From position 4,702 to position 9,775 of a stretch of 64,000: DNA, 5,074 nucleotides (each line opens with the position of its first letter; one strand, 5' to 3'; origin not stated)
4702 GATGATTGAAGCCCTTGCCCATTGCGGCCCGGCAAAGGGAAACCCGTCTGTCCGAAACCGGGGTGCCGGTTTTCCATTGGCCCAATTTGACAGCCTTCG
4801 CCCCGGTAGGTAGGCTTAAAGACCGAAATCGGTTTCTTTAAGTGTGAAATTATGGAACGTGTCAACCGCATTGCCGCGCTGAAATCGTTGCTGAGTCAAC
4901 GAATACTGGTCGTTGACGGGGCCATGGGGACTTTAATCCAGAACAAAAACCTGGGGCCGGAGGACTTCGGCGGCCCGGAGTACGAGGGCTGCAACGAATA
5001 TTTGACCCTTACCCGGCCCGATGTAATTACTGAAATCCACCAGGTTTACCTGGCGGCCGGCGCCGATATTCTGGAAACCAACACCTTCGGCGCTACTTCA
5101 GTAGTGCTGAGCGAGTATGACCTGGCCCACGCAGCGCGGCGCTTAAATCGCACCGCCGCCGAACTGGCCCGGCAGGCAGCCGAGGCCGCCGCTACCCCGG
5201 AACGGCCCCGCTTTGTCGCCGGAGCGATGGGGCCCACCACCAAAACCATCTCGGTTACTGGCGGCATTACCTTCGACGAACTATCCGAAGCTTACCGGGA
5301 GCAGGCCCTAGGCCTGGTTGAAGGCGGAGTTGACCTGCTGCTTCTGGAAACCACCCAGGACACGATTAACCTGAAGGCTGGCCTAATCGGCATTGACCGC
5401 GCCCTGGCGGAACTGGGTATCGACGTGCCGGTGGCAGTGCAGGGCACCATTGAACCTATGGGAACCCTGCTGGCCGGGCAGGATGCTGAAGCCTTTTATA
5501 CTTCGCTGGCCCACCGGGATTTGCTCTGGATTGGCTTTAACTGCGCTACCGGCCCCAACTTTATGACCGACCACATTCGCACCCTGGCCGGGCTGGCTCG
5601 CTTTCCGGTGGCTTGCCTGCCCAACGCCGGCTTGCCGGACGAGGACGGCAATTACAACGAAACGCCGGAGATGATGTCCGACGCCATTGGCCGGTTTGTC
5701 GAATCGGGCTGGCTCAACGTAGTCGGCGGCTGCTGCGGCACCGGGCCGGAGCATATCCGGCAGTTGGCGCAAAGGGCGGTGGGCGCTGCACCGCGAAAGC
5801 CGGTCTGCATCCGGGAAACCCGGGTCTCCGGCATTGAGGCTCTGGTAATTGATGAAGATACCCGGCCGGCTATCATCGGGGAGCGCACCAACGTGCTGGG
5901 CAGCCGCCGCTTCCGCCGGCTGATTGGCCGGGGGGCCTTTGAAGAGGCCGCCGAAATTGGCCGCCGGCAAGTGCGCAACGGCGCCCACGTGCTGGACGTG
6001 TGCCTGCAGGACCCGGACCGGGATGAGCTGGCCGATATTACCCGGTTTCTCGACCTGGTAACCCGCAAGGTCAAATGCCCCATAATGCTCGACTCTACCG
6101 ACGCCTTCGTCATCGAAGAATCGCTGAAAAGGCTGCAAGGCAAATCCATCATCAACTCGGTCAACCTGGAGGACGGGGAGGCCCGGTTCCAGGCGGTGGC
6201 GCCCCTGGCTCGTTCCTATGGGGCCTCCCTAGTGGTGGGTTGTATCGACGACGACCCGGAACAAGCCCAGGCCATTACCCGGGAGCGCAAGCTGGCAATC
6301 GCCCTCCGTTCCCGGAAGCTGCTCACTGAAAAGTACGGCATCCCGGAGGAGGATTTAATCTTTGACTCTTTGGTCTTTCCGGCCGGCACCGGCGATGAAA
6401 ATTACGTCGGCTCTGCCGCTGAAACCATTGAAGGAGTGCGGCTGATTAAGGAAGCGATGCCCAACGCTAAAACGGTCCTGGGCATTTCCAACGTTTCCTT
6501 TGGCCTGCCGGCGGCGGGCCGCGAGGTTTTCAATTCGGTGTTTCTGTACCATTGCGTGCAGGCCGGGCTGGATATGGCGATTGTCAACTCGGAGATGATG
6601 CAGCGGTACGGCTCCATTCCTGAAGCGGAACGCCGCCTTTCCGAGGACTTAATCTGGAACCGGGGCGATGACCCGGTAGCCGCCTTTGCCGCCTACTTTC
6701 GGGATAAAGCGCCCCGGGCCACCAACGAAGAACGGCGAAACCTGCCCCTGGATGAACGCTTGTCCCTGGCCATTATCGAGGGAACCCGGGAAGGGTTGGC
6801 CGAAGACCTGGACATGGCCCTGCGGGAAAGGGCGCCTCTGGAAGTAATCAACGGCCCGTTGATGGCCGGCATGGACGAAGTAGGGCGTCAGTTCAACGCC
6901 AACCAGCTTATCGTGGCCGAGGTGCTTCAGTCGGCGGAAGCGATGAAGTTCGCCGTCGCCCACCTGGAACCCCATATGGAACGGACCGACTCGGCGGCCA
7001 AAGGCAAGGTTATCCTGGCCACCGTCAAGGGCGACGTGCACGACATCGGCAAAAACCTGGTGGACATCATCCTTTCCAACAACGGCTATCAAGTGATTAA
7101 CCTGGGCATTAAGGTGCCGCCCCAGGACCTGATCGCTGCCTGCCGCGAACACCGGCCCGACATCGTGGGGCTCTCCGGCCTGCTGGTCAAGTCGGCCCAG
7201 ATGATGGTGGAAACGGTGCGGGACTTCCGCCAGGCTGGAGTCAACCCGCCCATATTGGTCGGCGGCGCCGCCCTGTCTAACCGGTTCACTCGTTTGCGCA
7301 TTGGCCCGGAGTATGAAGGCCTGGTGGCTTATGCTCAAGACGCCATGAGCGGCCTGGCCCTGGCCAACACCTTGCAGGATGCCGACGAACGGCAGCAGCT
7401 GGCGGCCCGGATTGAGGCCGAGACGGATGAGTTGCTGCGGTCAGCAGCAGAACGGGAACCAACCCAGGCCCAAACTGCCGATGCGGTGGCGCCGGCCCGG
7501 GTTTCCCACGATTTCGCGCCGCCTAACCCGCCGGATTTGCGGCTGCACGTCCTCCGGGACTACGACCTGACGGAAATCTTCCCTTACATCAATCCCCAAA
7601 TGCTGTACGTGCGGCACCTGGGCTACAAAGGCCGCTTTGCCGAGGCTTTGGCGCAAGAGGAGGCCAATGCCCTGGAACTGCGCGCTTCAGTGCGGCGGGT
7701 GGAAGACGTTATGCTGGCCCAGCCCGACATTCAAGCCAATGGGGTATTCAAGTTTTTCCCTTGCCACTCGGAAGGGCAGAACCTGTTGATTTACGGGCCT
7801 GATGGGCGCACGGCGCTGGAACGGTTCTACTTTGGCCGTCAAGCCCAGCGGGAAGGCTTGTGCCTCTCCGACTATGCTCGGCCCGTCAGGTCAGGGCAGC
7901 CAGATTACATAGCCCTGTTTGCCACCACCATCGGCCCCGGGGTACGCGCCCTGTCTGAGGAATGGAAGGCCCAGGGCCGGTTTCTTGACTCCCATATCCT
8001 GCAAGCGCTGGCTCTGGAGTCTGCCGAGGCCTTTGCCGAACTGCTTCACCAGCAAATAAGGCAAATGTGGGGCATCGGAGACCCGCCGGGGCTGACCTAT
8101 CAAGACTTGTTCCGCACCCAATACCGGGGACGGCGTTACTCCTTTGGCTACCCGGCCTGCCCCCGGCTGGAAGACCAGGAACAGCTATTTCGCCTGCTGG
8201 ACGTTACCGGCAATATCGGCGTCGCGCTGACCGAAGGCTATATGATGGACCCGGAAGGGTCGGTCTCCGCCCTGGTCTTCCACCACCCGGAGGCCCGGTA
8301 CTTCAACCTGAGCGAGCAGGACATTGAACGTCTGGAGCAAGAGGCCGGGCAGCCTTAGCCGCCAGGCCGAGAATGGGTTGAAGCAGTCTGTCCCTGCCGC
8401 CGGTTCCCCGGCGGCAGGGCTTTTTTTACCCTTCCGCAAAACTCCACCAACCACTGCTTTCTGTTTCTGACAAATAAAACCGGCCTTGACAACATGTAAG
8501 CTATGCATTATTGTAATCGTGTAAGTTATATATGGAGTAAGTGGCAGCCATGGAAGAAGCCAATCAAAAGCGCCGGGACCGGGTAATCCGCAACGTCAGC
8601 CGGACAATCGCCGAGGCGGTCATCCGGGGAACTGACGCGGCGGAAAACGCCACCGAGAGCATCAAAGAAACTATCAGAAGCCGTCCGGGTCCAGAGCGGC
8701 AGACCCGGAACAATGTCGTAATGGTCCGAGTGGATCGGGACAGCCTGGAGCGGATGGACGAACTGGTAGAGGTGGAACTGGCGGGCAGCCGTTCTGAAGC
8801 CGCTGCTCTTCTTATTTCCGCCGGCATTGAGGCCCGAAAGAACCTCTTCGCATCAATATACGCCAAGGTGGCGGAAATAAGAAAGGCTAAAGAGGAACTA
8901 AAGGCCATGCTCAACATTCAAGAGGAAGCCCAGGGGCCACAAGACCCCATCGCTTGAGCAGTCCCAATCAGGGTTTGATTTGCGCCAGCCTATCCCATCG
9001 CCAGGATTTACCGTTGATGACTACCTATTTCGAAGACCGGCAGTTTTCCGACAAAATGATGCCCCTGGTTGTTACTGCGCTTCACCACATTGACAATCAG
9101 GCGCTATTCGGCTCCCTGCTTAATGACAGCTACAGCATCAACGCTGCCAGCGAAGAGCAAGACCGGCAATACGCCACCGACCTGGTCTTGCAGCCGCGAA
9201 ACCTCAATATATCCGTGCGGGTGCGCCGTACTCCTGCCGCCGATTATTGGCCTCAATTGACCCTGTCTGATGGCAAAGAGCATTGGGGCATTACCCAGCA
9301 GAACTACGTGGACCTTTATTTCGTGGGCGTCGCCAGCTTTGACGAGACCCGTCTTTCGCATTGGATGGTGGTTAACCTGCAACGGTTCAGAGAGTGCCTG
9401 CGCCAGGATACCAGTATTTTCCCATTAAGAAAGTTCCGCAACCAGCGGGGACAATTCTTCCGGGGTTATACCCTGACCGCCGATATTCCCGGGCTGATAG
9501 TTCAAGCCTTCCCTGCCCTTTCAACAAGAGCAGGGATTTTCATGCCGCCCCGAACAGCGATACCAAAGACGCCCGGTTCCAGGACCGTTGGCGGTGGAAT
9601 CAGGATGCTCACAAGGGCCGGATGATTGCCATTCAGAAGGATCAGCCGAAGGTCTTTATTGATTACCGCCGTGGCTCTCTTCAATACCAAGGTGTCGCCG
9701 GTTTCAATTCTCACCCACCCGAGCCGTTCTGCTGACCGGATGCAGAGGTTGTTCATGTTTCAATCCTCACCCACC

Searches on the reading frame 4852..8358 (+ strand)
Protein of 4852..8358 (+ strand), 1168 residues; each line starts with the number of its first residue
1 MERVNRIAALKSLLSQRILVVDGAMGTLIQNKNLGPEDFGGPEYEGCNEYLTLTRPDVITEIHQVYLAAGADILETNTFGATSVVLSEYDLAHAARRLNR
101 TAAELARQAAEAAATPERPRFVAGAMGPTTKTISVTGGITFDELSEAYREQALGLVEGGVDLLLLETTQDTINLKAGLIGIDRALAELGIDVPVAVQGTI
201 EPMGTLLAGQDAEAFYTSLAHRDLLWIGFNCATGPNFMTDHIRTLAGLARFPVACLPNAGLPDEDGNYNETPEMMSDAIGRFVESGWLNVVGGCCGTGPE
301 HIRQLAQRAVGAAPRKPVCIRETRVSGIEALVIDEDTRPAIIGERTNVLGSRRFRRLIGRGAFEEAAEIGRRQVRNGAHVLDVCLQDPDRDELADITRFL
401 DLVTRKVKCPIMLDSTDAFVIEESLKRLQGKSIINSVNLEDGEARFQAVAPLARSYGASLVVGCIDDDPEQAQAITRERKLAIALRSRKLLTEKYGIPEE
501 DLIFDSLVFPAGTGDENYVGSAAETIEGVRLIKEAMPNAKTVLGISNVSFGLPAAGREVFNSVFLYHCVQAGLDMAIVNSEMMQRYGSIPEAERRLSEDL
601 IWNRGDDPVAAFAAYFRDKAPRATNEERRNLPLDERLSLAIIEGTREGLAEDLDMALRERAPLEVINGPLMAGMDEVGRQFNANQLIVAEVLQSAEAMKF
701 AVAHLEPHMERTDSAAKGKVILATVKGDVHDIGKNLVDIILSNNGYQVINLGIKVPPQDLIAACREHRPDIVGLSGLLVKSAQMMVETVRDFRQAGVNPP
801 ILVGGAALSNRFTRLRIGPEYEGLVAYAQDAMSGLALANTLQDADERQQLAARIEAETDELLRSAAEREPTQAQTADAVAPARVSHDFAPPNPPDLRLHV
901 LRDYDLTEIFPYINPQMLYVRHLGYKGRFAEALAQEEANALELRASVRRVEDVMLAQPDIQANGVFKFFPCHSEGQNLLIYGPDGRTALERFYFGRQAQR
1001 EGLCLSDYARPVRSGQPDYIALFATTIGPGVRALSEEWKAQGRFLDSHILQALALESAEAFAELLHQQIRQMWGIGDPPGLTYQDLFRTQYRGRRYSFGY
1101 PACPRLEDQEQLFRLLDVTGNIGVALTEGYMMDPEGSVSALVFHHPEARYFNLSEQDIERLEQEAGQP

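Call 7: search_protein_families(library=ncbifam, proteins=[window:4852-8358:+])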
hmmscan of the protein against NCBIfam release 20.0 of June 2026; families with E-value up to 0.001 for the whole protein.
window:4852-8358:+ (1168 aa): 18 families
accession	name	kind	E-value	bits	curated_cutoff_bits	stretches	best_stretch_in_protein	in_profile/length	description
TIGR02082.1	metH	equivalog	0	1220.8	1010.85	1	14-1152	1-1181/1182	methionine synthase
NF007024.0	PRK09490.1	equivalog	0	1041.7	1497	1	5-1162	7-1208/1234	methionine synthase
NF006396.0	PRK08645.1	equivalog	2.5e-66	224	453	1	10-315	4-290/611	bifunctional homocysteine S-methyltransferase/methylenetetrahydrofolate reductase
NF005718.0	PRK07534.1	equivalog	1e-42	146.6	338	1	9-337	5-321/337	betaine--homocysteine S-methyltransferase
NF005719.0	PRK07535.1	domain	3.6e-41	141.1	259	1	341-593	3-242/268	methyltetrahydrofolate:corrinoid/iron-sulfur protein methyltransferase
TIGR02370.1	pyl_corrinoid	subfamily_domain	8e-36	123.3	215.3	1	637-813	2-182/197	methyltransferase cognate corrinoid protein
NF047996.1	corrin_MtgC_2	exception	2.3e-34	118.7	370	1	640-814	11-188/212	glycine betaine-specific corrinoid protein MtgC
NF041607.1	dimeth_corrin_MtbC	equivalog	7.3e-31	107.3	350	1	640-812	4-179/203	dimethylamine corrinoid protein MtbC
NF040669.1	MtaC2_Meth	equivalog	1.8e-30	106.2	450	1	636-842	45-246/267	methanol--corrinoid protein MtaC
NF040655.1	MtaC_Meth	equivalog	3.9e-29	101.4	420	1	637-850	39-246/253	methanol--corrinoid protein MtaC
NF047995.1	corrinoid_MtgC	exception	2.4e-27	95.8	310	1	635-813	6-190/215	glycine betaine-specific corrinoid protein MtgC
NF007020.0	PRK09485.1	equivalog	2e-25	89.5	215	1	11-308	6-302/306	homocysteine S-methyltransferase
NF040758.1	CODH_ACS_meth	exception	6.7e-15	55.1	370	1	341-580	6-233/261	carbon monoxide dehydrogenase/acetyl-CoA synthase methytransferase subunit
NF002612.0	PRK02261.1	equivalog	7.4e-11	41.7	110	1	717-806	3-93/148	methylaspartate mutase subunit S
TIGR01501.1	MthylAspMutase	equivalog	1.2e-09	38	135.8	1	719-806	3-91/134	methylaspartate mutase subunit S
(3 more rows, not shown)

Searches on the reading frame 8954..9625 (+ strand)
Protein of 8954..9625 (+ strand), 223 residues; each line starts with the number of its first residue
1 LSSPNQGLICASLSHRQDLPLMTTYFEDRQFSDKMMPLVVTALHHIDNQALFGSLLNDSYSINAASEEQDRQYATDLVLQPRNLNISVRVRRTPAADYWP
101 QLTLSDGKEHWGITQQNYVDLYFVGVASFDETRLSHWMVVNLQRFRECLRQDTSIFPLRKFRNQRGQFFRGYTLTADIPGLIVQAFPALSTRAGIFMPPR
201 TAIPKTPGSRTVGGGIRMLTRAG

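Call 7: search_protein_families(library=ncbifam, proteins=[window:8954-9625:+])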
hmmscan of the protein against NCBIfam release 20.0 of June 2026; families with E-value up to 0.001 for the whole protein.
window:8954-9625:+ (223 aa): 0 families

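Call 22: find_encoding_contigs(protein=window:9017-9625:+, flank=10000, max_places=10)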
Protein window:9017-9625:+ (202 aa): 1 contig read that carries it; 1 place shown.
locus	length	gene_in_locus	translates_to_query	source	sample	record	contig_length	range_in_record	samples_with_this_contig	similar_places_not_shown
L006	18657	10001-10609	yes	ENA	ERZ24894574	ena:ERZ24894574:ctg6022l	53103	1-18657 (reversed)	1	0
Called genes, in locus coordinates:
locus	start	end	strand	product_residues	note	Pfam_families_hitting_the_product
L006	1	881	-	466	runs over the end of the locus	PF00330:Aconitase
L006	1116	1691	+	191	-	-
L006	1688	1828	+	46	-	-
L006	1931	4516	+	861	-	PF17900:Peptidase_M1_N, PF01433:Peptidase_M1, PF11838:ERAP1_C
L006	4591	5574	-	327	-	PF03747:ADP_ribosyl_GH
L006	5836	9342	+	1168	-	PF02574:S-methyl_trans, PF00809:Pterin_bind, PF02607:B12-binding_2, PF02310:B12-binding, PF02965:Met_synt_B12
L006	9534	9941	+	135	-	-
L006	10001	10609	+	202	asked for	-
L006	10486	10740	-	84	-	-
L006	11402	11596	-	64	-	-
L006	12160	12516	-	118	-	PF09827:CRISPR_Cas2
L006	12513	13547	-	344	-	PF01867:Cas_Cas1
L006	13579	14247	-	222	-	PF01930:Cas_Cas4, PF12705:PDDEXK_1 (faint)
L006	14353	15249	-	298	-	PF05107:Cas_Cas7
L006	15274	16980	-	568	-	PF09709:Cas_Csd1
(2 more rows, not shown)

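Call 55: search_protein_families(library=pfam, proteins=[window:9017-9625:+])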
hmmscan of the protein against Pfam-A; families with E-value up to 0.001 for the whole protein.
window:9017-9625:+ (202 aa): 0 families
